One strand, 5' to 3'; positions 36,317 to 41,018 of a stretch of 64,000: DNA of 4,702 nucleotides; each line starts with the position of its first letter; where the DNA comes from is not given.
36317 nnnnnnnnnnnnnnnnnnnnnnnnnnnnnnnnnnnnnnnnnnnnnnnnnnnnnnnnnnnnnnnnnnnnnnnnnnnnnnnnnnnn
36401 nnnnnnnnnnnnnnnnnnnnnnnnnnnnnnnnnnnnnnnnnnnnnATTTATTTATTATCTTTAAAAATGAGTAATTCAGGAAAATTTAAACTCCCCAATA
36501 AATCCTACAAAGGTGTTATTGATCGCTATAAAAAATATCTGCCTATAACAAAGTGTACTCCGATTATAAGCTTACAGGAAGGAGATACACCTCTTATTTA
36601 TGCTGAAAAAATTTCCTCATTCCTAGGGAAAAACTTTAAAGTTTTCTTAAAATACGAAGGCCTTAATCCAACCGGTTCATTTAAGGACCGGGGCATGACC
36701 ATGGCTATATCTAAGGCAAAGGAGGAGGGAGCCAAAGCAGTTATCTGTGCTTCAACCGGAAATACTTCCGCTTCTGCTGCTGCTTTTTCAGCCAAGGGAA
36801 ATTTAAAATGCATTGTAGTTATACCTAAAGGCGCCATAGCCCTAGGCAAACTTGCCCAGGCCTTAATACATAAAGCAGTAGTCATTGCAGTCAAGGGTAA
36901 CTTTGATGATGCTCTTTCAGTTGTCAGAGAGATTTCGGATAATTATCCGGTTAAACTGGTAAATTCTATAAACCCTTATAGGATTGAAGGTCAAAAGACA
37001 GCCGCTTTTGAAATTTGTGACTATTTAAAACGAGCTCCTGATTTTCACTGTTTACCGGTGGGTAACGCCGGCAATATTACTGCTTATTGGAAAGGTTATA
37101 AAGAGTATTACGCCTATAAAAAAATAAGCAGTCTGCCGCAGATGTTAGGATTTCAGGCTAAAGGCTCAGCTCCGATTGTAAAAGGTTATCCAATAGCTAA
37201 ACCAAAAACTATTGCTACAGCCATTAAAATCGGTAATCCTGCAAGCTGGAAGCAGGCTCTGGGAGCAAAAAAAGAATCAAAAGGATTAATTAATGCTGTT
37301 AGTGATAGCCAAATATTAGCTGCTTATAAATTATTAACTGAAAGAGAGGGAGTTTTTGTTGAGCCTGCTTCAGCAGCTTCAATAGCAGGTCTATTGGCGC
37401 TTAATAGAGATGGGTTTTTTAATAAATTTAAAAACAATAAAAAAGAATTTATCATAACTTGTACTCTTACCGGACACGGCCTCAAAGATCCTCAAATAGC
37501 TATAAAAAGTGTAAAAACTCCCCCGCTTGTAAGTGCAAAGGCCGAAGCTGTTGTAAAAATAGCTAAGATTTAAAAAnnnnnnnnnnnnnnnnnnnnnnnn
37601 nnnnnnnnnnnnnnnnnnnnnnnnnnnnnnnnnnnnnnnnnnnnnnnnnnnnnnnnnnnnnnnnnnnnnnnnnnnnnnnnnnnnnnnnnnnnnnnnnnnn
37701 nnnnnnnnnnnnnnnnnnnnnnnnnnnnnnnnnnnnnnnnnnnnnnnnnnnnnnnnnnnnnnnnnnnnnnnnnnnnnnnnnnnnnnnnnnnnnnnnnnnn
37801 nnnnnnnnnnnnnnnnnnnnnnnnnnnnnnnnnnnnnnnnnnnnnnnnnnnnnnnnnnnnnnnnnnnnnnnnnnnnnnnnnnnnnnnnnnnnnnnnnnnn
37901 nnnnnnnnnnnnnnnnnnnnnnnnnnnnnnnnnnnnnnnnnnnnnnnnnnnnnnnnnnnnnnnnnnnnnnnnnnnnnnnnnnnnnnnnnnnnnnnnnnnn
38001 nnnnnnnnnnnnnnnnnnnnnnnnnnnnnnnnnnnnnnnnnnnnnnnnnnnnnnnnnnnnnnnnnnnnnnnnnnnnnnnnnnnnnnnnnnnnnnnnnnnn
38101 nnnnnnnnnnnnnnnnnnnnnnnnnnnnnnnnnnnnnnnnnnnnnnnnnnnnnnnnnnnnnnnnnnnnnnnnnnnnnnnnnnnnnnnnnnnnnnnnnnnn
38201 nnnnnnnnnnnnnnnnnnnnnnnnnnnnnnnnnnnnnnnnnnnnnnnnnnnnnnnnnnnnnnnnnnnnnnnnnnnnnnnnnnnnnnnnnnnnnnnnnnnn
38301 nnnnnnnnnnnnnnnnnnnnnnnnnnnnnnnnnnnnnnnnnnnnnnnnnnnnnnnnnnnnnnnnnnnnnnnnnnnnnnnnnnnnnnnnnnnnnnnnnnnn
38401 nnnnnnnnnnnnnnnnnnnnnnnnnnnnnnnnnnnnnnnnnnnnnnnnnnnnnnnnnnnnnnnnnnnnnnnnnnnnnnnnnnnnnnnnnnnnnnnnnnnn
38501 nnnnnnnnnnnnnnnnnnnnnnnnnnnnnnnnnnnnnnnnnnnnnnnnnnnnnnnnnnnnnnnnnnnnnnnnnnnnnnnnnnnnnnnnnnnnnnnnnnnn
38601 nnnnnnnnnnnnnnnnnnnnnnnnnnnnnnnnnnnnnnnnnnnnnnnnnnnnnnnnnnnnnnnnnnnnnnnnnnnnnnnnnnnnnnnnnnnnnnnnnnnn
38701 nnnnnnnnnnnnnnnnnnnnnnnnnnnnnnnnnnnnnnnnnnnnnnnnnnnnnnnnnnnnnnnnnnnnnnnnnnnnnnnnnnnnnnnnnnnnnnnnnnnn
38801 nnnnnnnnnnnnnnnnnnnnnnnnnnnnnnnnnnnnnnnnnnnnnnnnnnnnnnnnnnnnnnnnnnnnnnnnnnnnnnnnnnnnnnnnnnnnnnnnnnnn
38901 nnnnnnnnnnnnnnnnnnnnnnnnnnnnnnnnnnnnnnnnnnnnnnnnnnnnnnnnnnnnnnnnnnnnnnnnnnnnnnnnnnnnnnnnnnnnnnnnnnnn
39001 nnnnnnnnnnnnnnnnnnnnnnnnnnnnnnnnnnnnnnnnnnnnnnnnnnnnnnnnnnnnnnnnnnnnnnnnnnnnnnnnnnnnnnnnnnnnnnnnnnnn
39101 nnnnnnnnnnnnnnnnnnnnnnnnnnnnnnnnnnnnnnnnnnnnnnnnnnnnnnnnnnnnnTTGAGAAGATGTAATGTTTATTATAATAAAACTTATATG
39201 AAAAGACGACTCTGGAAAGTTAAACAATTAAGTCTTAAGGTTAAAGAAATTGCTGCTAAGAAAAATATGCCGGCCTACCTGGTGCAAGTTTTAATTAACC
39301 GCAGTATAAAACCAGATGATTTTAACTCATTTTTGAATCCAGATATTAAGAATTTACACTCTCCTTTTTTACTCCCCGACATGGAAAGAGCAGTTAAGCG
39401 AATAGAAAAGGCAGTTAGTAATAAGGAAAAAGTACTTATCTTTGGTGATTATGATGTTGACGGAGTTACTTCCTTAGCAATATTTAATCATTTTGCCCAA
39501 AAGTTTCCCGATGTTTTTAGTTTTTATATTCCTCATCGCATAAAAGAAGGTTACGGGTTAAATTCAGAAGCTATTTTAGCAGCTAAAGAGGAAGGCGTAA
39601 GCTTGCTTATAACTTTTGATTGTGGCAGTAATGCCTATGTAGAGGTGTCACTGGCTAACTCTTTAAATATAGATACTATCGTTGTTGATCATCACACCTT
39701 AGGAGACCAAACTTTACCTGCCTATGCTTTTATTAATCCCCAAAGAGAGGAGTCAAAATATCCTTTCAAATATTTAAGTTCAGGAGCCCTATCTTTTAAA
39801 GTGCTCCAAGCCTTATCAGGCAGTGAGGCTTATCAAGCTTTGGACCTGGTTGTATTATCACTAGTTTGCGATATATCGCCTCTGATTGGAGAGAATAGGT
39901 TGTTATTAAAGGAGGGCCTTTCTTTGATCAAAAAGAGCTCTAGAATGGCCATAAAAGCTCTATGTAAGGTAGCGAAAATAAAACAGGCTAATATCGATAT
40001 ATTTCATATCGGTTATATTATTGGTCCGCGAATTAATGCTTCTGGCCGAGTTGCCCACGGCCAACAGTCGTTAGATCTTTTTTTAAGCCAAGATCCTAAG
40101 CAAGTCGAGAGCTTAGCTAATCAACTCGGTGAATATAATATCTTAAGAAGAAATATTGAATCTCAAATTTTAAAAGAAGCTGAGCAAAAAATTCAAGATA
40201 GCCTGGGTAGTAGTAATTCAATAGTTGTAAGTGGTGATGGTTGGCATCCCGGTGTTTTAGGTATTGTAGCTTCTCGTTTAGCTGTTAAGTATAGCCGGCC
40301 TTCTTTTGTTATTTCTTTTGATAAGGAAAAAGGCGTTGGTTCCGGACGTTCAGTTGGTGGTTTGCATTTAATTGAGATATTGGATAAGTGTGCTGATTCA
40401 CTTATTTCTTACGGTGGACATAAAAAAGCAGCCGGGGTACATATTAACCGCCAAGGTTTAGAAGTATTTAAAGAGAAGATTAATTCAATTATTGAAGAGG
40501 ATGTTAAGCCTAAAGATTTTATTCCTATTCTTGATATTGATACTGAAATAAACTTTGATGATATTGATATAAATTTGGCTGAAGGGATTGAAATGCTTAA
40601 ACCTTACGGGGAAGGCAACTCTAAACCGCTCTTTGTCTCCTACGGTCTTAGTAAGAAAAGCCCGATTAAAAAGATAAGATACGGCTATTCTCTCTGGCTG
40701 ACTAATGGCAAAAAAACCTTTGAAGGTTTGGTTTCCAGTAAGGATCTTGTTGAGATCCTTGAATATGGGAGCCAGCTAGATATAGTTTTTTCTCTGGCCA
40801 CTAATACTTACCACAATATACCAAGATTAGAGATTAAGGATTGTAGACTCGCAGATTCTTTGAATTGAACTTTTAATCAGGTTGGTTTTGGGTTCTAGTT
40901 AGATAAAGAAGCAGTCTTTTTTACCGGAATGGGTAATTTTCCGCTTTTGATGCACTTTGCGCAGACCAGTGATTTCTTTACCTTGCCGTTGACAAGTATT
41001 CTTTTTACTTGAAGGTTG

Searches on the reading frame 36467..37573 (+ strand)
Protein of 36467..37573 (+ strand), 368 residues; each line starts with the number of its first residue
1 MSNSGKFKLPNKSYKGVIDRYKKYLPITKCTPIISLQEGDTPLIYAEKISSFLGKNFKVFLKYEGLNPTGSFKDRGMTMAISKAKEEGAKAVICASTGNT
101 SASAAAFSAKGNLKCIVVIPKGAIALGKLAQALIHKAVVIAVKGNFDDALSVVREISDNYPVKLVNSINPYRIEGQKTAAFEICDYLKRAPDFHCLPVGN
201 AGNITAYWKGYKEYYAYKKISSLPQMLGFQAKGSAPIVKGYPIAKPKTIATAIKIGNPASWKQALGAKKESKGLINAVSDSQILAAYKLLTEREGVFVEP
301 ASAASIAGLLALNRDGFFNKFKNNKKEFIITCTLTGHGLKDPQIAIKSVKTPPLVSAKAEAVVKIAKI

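Call 93: search_protein_families(library=pfam, max_evalue=0.001, proteins=[window:36467-37573:+])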
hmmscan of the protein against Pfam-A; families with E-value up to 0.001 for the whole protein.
window:36467-37573:+ (368 aa): 1 family
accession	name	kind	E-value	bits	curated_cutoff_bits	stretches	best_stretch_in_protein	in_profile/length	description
PF00291.31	PALP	-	1.3e-67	228.7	35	1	34-316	1-281/295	Pyridoxal-phosphate dependent enzyme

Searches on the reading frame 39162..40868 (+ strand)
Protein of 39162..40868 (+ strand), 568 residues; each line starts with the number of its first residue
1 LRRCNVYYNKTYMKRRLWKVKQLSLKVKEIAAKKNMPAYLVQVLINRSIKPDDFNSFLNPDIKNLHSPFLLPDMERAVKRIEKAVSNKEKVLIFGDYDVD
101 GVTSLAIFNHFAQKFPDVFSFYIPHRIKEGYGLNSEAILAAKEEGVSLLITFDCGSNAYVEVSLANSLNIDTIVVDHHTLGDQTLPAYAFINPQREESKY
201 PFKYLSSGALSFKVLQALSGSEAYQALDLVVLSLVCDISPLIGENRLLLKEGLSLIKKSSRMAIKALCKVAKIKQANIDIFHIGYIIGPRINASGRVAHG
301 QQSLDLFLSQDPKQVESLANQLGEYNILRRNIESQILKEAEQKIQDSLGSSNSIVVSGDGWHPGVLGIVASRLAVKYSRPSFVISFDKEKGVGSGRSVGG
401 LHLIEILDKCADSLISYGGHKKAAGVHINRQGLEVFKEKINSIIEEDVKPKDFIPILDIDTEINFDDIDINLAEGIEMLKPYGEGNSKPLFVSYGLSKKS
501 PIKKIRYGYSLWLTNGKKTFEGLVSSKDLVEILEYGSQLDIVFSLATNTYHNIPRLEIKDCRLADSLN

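Call 93: search_protein_families(library=pfam, max_evalue=0.001, proteins=[window:39162-40868:+])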
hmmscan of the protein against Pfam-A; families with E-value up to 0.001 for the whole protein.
window:39162-40868:+ (568 aa): 3 families
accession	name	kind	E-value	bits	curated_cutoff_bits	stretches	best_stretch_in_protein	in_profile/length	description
PF01368.27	DHH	-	6.7e-20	72.1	28.1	1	90-228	1-114/125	DHH family, N-terminal domain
PF02272.25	DHHA1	-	3.2e-13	50.4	25.9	1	354-446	4-102/102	DHHA1 domain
PF17768.7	RecJ_OB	-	1.8e-12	47.7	27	1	459-558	1-103/107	RecJ OB domain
